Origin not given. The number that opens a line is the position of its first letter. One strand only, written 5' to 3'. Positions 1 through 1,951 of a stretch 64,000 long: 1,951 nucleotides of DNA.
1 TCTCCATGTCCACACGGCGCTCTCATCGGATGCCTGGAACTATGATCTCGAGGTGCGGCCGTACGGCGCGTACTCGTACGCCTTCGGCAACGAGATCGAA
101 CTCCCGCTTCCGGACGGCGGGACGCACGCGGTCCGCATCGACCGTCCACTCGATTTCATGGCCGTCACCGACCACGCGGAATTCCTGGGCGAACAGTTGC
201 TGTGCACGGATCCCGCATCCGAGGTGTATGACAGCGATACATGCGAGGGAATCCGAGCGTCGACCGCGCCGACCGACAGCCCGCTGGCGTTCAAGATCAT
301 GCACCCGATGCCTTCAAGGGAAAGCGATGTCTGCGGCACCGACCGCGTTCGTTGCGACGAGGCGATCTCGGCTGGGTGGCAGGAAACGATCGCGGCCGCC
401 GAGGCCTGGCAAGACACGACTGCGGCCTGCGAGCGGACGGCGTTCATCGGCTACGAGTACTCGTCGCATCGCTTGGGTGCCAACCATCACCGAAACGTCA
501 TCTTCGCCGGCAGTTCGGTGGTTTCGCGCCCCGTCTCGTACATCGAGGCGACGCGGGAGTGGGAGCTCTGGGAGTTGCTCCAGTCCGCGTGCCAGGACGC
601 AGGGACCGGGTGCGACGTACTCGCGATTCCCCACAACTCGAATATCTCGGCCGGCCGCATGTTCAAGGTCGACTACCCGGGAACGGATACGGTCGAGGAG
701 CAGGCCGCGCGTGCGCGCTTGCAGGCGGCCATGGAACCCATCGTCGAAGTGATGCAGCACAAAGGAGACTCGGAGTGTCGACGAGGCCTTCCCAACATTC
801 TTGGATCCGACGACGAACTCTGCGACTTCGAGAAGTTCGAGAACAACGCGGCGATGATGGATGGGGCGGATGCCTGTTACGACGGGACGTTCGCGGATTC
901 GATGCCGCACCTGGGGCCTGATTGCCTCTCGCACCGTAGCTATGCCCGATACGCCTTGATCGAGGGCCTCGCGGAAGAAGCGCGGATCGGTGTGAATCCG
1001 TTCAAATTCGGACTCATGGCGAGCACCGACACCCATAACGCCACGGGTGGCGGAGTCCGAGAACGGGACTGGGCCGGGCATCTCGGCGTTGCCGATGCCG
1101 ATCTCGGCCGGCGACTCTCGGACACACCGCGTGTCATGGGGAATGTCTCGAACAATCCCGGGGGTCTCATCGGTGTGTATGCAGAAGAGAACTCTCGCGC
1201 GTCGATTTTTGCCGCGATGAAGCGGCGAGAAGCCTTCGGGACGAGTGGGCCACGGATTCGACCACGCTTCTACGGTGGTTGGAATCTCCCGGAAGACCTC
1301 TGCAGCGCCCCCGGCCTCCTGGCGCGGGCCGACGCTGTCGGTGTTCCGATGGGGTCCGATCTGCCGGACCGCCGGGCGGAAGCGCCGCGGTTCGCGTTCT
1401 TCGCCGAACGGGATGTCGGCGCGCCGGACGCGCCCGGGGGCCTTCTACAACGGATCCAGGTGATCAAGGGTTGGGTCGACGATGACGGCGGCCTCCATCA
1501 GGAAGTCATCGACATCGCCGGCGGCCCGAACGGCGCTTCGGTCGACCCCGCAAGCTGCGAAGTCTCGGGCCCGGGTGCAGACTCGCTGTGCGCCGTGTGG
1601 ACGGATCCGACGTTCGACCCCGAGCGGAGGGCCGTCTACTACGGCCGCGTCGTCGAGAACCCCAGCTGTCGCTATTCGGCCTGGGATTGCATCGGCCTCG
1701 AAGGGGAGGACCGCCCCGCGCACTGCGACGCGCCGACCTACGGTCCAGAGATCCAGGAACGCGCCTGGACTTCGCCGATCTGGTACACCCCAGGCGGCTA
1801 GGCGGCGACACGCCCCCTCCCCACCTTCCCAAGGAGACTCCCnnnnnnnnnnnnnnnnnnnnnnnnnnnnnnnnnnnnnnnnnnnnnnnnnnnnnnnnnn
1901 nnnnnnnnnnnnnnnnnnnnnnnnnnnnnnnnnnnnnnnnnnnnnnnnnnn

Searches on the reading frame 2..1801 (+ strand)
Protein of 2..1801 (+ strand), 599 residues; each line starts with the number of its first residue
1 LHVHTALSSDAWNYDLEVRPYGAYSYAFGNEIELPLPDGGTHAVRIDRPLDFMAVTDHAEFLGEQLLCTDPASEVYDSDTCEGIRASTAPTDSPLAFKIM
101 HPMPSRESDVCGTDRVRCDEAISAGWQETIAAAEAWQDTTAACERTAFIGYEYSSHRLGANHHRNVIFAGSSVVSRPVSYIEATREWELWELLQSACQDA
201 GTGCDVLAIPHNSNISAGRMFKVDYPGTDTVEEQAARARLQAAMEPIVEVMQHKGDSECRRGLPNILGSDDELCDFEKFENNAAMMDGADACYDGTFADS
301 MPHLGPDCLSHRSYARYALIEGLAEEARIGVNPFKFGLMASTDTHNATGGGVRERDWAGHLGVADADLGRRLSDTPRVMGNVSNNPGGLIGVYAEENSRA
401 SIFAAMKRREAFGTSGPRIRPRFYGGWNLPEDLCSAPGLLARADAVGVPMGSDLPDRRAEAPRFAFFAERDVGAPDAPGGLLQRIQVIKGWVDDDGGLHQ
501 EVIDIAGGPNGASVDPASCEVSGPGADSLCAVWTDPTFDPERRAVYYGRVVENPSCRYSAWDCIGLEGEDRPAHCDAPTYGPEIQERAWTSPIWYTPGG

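Call 27: search_protein_families(library=pfam, max_evalue=0.00001, proteins=[window:2-1801:+])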
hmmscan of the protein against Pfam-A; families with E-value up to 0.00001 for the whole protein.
window:2-1801:+ (599 aa): 1 family
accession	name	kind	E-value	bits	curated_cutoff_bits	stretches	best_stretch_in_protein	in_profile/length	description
PF12228.14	DUF3604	-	1.2e-155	519.8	20.4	1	1-597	11-591/591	Protein of unknown function (DUF3604)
